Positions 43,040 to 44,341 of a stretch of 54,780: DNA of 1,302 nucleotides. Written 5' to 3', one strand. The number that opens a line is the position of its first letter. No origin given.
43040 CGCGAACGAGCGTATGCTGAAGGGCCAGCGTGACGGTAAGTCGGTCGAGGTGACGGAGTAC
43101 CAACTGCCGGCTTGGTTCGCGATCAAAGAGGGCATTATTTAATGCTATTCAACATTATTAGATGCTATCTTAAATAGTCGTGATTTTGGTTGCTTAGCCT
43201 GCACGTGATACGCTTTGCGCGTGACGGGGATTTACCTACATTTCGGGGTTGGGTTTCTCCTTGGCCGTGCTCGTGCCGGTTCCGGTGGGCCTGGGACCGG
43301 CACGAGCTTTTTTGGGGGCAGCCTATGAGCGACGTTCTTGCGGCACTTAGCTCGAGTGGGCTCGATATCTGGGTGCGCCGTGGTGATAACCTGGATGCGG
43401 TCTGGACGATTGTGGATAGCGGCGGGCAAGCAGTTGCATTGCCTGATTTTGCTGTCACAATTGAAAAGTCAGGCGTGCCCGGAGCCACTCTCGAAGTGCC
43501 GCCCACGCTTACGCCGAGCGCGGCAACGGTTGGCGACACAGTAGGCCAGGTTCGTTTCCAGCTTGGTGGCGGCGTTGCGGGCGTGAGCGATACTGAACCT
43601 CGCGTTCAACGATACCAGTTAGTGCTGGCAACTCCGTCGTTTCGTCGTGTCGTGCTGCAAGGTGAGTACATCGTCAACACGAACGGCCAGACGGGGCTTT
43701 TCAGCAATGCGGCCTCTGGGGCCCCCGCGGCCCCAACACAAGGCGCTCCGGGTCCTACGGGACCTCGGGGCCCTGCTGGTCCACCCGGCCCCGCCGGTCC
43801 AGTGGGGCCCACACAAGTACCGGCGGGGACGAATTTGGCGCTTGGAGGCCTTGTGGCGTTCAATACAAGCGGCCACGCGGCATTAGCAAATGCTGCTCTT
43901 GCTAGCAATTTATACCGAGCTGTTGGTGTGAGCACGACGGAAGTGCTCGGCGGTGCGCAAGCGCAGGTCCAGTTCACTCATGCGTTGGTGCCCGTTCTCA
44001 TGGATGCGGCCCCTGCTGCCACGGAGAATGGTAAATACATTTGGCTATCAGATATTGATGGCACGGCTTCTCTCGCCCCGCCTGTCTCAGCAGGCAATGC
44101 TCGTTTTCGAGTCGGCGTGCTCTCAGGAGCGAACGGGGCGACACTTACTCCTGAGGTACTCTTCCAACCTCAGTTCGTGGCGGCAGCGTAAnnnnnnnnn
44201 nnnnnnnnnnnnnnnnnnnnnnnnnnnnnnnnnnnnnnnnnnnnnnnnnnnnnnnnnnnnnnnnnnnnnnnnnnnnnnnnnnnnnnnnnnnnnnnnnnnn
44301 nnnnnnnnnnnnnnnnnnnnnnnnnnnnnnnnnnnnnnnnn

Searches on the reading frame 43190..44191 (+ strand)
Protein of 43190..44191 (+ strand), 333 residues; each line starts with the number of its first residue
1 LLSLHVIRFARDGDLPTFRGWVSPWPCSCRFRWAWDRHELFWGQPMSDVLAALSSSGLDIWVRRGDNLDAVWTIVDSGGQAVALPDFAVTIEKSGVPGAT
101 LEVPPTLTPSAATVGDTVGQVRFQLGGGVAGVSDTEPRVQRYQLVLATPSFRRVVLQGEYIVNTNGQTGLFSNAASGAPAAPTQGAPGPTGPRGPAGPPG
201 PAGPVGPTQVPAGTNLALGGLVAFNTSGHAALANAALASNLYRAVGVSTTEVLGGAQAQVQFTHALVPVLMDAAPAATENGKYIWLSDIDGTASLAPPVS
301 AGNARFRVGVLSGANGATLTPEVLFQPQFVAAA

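Call 40: search_protein_families(library=pfam, max_evalue=0.01, proteins=[window:43190-44191:+])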
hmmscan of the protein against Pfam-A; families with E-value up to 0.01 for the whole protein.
window:43190-44191:+ (333 aa): 1 family
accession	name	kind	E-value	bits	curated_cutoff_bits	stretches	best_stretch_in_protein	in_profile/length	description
PF01391.23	Collagen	-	0.0067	16.6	27.2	0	184-207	24-47/60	Collagen triple helix repeat (20 copies)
